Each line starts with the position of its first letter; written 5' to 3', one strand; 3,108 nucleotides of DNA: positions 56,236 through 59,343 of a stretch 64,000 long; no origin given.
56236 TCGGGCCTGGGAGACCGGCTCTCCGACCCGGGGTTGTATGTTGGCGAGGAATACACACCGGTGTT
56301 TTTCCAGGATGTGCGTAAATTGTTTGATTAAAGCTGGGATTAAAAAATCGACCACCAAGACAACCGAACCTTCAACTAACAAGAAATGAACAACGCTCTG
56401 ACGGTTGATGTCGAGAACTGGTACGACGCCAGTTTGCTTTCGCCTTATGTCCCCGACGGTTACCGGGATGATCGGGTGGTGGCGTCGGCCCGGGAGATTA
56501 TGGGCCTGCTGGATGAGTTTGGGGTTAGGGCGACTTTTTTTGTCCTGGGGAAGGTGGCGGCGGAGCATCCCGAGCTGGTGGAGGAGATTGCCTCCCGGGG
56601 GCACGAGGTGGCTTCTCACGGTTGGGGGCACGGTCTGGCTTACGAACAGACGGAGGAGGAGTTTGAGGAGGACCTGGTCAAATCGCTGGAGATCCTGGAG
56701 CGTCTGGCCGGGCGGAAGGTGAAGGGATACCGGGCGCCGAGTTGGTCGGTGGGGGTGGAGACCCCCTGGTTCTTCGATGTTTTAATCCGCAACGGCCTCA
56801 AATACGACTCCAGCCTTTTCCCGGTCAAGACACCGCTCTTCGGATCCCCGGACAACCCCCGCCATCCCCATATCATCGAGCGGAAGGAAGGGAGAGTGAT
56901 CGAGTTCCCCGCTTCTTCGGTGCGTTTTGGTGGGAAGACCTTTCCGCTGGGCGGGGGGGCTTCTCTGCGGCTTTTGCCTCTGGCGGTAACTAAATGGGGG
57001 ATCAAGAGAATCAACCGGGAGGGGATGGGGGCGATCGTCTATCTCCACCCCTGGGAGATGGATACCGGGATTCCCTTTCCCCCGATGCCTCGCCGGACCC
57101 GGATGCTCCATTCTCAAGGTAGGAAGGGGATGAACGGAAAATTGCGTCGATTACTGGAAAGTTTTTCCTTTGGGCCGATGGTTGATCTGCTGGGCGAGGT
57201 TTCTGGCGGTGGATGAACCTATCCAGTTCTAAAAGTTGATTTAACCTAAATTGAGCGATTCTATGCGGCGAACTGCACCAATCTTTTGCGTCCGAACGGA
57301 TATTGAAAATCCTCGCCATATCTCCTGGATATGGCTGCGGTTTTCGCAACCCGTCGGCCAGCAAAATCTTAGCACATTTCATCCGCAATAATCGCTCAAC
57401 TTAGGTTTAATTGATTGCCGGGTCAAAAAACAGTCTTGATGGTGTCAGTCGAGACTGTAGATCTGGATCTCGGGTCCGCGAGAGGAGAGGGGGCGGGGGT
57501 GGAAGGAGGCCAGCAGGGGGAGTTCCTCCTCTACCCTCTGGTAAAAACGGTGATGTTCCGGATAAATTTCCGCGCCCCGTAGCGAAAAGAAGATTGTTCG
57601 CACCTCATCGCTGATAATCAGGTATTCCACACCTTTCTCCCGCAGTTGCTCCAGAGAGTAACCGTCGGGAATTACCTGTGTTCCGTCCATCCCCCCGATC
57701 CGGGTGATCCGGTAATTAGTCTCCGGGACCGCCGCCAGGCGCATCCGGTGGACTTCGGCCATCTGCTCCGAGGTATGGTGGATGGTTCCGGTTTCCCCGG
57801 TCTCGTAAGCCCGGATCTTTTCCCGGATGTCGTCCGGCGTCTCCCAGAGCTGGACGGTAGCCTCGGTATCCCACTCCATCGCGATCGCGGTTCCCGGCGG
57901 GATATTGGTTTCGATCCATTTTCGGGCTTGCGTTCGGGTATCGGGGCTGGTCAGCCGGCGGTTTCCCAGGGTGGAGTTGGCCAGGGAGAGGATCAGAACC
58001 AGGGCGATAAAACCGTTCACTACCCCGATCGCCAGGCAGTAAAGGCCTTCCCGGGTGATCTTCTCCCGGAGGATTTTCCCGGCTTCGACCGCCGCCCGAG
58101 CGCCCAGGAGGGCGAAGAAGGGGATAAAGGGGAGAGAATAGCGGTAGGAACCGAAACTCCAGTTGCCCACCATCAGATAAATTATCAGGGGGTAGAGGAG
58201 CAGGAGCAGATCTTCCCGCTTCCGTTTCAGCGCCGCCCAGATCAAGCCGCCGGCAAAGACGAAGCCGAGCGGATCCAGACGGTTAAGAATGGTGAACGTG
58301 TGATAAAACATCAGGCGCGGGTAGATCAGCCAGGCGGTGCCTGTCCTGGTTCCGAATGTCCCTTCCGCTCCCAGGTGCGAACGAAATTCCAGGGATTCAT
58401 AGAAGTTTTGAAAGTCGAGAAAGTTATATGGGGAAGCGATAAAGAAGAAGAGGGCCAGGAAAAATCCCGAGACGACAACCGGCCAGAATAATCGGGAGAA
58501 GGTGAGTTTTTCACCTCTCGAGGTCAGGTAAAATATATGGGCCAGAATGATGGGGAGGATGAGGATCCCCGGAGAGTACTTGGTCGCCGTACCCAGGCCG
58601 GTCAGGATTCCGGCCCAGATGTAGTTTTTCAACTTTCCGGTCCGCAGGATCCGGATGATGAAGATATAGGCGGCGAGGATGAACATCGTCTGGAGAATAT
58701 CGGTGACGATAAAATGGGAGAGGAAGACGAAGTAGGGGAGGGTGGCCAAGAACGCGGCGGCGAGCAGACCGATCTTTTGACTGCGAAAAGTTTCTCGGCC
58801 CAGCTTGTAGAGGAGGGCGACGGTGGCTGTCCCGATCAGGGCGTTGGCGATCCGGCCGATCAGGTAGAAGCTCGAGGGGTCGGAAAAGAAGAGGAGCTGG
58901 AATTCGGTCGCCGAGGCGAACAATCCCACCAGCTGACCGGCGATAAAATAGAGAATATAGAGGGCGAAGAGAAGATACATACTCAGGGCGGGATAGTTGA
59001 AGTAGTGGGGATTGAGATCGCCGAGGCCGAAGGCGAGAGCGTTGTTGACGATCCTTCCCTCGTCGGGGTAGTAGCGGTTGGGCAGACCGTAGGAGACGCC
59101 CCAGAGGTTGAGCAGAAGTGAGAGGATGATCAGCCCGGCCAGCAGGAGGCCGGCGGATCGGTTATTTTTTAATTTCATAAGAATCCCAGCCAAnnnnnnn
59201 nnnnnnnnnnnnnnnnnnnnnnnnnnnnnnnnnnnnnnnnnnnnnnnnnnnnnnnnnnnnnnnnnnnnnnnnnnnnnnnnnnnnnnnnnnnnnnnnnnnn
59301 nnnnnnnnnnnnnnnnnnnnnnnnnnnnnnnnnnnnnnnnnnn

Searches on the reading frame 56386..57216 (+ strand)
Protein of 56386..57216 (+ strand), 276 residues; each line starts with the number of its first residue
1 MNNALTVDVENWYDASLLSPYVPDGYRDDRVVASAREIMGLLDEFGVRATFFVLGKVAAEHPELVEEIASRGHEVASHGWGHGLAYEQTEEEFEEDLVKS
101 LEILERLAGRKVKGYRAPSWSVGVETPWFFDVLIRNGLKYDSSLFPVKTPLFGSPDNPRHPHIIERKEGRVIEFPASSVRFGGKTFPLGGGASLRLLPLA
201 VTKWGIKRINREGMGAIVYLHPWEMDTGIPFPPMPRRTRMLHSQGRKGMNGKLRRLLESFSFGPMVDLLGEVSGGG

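Call 31: search_protein_families(library=pfam, proteins=[window:56386-57216:+], max_evalue=0.01)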
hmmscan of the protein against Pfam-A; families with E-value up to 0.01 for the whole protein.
window:56386-57216:+ (276 aa): 3 families
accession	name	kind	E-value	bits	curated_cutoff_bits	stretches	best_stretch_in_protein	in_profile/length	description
PF11959.13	DUF3473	-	5e-35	120.8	29.6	1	142-268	1-128/130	Domain of unknown function (DUF3473)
PF01522.26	Polysacc_deac_1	-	2.4e-20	73.1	23.1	1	28-119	14-105/124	Polysaccharide deacetylase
PF10096.14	DUF2334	-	0.00093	19.3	26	1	60-122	51-128/203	Uncharacterized protein conserved in bacteria (DUF2334)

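Call 52: find_encoding_contigs(protein=window:56386-57216:+, flank=3000, max_places=8)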
Protein window:56386-57216:+ (276 aa): 6 contigs read that carry it; 6 places shown.
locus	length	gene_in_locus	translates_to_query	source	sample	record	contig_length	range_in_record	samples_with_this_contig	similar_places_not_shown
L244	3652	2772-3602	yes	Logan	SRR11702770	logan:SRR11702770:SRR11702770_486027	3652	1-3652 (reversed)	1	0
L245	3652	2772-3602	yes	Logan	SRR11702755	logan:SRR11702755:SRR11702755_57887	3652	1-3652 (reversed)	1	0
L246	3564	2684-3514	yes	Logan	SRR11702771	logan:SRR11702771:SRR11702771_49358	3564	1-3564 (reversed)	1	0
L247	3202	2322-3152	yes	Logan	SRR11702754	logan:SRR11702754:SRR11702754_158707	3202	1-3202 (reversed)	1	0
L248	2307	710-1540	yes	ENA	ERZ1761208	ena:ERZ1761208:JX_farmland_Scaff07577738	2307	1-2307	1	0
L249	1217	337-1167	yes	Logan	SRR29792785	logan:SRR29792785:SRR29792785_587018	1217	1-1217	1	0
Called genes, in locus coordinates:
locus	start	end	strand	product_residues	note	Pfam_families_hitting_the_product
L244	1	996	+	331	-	?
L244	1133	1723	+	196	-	-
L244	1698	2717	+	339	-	-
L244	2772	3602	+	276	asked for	PF01522:Polysacc_deac_1, PF11959:DUF3473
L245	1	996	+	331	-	?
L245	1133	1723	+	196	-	-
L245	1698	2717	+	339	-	-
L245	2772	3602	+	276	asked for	PF01522:Polysacc_deac_1, PF11959:DUF3473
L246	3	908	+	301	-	?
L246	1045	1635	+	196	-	-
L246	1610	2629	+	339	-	-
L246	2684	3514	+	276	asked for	PF01522:Polysacc_deac_1, PF11959:DUF3473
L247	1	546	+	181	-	?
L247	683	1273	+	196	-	-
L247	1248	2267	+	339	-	-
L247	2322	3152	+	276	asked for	PF01522:Polysacc_deac_1, PF11959:DUF3473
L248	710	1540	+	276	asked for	PF01522:Polysacc_deac_1, PF11959:DUF3473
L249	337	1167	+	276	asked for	PF01522:Polysacc_deac_1, PF11959:DUF3473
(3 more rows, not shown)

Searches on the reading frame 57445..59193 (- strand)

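Call 31: search_protein_families(library=pfam, proteins=[window:57445-59193:-], max_evalue=0.01)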
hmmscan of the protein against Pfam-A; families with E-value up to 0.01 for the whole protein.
window:57445-59193:- (582 aa): 3 families
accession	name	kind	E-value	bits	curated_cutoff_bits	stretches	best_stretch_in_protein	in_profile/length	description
PF13231.12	PMT_2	-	5.3e-18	66.2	26.1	1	114-249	25-154/160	Dolichyl-phosphate-mannose-protein mannosyltransferase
PF02366.24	PMT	-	2.1e-09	37.8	22.7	1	110-236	82-215/245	Dolichyl-phosphate-mannose-protein mannosyltransferase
PF05857.17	TraX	-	0.0098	16.3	25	0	99-252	19-171/217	TraX protein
